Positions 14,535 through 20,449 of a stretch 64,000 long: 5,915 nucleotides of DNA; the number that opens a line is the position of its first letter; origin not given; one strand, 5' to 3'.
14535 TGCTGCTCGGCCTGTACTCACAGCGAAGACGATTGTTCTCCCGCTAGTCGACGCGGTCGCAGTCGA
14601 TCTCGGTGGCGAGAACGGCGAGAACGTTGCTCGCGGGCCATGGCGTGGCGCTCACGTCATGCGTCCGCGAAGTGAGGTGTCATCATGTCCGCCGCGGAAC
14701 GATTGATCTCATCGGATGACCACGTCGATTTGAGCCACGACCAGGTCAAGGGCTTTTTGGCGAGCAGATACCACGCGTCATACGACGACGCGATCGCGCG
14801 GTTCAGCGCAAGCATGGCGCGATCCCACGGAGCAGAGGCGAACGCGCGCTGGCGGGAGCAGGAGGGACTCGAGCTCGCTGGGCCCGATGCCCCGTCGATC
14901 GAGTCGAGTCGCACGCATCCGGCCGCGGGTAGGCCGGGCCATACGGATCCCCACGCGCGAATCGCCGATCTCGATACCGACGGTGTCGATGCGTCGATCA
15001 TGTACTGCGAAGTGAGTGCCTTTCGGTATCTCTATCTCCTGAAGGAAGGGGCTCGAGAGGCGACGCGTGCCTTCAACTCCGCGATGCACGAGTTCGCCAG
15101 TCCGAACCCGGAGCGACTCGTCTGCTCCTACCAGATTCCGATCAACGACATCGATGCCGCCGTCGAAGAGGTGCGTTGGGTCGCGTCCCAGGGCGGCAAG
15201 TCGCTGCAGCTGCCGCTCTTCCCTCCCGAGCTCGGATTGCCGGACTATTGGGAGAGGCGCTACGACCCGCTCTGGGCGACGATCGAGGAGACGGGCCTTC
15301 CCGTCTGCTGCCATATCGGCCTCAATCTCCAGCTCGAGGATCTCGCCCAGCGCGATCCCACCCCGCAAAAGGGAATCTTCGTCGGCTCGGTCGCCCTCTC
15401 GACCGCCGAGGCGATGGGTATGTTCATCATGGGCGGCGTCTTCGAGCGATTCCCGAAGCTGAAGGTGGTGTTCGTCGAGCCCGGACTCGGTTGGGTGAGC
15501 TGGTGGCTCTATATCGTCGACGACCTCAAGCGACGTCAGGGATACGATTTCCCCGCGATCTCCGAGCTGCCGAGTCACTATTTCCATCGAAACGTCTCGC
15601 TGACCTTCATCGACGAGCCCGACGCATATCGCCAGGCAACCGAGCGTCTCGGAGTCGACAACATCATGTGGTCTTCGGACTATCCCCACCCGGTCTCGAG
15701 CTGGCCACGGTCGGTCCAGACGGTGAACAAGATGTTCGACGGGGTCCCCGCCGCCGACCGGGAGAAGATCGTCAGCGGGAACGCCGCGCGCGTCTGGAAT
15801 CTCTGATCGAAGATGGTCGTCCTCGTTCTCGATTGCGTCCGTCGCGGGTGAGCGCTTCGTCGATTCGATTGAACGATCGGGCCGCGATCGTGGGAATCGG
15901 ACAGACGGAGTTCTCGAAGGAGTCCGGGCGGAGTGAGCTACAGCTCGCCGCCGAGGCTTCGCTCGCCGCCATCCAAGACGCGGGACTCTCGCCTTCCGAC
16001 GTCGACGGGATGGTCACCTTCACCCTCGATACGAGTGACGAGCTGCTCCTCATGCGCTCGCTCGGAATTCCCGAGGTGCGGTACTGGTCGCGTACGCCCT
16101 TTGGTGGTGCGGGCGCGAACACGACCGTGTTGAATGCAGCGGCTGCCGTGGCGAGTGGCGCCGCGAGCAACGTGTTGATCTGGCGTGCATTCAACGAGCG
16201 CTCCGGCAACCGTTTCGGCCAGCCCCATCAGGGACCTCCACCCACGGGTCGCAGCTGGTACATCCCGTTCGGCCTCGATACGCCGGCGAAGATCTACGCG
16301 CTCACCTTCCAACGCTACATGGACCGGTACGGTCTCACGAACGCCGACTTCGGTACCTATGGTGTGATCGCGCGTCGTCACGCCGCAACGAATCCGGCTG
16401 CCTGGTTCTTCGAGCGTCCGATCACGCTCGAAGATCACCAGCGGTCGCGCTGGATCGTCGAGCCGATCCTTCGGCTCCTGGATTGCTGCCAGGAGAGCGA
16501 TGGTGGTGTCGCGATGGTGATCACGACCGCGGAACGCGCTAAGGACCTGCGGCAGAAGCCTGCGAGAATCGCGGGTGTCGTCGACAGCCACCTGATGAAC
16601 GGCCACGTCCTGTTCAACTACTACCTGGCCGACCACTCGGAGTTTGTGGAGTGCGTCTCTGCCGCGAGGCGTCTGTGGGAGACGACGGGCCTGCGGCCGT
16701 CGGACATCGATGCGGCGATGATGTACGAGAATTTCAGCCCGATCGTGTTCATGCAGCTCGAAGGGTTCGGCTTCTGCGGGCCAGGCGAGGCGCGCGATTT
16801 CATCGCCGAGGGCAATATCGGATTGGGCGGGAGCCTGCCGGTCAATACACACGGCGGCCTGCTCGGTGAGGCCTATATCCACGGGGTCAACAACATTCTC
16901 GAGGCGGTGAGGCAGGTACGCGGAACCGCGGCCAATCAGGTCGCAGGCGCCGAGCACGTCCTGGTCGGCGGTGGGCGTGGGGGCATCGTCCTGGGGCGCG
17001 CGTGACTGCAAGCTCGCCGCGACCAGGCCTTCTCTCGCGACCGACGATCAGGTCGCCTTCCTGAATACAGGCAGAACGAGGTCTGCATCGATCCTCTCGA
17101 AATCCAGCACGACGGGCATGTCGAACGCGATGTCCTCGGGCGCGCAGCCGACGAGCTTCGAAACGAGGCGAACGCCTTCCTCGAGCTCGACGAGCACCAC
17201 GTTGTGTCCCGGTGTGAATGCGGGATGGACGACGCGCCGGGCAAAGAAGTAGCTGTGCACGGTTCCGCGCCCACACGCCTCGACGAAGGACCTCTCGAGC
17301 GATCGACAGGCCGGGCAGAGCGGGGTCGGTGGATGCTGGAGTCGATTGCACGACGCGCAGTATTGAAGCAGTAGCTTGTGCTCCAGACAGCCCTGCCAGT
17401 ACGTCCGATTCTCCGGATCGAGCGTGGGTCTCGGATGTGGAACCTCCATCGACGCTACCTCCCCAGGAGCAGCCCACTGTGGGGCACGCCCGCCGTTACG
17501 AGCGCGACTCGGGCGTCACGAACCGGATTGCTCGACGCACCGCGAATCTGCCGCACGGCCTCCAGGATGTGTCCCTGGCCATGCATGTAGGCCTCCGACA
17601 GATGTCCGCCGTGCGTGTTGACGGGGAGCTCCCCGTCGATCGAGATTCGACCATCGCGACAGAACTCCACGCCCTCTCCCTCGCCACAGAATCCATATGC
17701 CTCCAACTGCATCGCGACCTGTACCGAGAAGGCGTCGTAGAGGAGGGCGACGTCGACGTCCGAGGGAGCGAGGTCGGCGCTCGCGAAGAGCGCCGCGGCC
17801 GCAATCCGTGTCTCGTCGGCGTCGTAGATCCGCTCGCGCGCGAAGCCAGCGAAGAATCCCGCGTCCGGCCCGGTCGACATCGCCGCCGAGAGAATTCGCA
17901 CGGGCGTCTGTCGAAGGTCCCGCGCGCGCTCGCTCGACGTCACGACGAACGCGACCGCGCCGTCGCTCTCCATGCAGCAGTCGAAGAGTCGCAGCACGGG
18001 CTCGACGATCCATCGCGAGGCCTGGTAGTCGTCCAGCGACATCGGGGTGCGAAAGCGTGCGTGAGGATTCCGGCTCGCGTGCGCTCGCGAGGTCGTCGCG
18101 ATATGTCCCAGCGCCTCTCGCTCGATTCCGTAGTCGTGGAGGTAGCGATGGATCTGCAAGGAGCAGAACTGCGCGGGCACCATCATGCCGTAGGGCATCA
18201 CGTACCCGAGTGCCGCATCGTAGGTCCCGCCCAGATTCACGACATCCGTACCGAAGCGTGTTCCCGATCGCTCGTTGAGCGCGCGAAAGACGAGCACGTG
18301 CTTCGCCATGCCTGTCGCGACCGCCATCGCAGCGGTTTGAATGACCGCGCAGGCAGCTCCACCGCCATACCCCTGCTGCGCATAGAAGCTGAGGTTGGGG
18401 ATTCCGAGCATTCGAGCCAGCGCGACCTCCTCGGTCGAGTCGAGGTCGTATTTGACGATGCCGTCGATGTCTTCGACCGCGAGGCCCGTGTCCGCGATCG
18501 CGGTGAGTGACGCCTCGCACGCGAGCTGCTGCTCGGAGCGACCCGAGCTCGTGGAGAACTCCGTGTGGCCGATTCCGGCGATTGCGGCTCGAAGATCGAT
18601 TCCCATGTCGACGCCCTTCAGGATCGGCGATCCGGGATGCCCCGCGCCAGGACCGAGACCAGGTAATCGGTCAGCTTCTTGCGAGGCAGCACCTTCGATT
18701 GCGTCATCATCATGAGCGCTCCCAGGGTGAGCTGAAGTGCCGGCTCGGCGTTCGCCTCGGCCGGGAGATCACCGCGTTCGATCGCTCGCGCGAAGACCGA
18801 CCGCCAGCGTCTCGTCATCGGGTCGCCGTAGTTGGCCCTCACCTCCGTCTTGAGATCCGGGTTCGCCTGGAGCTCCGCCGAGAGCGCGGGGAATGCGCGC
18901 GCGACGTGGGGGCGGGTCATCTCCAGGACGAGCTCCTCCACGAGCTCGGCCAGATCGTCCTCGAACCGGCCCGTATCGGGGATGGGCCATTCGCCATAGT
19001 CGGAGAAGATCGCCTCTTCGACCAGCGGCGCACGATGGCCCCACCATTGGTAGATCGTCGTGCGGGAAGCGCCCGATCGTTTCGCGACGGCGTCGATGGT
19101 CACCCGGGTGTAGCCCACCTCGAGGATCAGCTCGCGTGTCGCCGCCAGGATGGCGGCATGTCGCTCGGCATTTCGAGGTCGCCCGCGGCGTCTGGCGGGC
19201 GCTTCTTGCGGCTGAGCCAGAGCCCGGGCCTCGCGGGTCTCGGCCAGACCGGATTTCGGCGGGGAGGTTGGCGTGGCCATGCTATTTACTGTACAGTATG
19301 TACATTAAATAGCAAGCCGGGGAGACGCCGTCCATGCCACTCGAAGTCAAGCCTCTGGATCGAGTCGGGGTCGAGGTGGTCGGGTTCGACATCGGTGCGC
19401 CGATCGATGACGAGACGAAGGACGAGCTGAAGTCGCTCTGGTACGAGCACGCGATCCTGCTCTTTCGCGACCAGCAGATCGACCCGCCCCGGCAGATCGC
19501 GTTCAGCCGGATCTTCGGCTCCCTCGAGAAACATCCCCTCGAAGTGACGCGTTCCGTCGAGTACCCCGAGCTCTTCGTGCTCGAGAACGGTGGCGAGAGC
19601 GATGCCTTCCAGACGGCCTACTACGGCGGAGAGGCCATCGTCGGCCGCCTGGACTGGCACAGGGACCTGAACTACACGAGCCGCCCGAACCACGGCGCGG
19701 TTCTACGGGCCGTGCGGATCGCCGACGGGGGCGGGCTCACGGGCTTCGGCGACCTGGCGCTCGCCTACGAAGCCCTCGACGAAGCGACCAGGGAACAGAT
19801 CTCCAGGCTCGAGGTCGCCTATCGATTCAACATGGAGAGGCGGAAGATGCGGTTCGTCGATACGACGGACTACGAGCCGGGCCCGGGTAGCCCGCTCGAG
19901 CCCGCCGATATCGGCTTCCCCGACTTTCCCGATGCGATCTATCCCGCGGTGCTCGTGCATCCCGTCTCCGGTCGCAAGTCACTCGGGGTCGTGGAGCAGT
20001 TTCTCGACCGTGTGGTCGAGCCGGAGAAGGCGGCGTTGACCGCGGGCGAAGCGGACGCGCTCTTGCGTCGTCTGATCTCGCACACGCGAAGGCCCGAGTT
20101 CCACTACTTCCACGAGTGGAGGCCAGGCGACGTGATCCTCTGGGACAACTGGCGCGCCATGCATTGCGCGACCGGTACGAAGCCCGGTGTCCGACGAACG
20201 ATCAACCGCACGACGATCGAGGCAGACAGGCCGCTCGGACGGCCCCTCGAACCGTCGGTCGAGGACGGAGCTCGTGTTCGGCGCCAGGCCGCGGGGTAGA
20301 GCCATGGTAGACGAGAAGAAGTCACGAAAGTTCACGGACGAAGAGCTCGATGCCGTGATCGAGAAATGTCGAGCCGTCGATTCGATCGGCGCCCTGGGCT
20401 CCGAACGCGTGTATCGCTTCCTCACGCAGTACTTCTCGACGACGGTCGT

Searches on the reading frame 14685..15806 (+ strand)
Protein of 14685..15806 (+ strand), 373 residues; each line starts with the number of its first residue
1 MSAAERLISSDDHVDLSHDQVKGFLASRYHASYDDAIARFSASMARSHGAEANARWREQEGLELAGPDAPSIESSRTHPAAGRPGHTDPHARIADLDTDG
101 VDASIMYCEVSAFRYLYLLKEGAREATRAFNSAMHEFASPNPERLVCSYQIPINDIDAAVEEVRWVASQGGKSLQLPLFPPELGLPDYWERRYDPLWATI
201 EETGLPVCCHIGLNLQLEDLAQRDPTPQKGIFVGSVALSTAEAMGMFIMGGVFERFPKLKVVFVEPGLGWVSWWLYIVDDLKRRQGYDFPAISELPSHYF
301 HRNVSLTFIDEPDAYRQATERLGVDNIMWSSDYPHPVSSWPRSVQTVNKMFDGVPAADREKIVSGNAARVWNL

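Call 61: search_protein_families(library=pfam, proteins=[window:14685-15806:+], max_evalue=0.00001)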
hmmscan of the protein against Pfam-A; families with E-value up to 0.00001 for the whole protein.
window:14685-15806:+ (373 aa): 1 family
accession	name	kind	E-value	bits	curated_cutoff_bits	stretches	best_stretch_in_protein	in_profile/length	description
PF04909.20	Amidohydro_2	-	1.6e-29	104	26.4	1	123-373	59-289/289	Amidohydrolase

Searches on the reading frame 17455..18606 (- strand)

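Call 61: search_protein_families(library=pfam, proteins=[window:17455-18606:-], max_evalue=0.00001)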
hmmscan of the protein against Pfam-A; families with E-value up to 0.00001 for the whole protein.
window:17455-18606:- (383 aa): 1 family
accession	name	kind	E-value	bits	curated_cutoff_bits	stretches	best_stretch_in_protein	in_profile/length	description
PF22691.2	Thiolase_C_1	-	7.9e-34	116.9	28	1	264-372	18-129/144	Thiolase C-terminal domain-like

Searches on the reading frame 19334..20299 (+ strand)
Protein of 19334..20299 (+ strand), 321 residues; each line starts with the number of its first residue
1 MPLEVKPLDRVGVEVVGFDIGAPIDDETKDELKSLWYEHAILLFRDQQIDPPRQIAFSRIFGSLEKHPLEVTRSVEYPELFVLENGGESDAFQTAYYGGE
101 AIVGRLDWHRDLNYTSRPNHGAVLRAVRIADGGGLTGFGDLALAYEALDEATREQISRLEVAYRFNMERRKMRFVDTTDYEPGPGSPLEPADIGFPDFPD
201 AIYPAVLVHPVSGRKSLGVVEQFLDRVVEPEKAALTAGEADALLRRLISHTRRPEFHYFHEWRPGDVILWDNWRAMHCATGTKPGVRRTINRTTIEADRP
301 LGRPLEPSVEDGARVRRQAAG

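Call 62: search_protein_families(library=pfam, proteins=[window:19334-20299:+], max_evalue=0.00001)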
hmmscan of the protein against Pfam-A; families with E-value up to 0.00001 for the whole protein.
window:19334-20299:+ (321 aa): 1 family
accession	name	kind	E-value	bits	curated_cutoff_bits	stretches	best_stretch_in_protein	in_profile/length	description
PF02668.22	TauD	-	1.2e-55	189.7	27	1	4-294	1-267/267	Taurine catabolism dioxygenase TauD, TfdA family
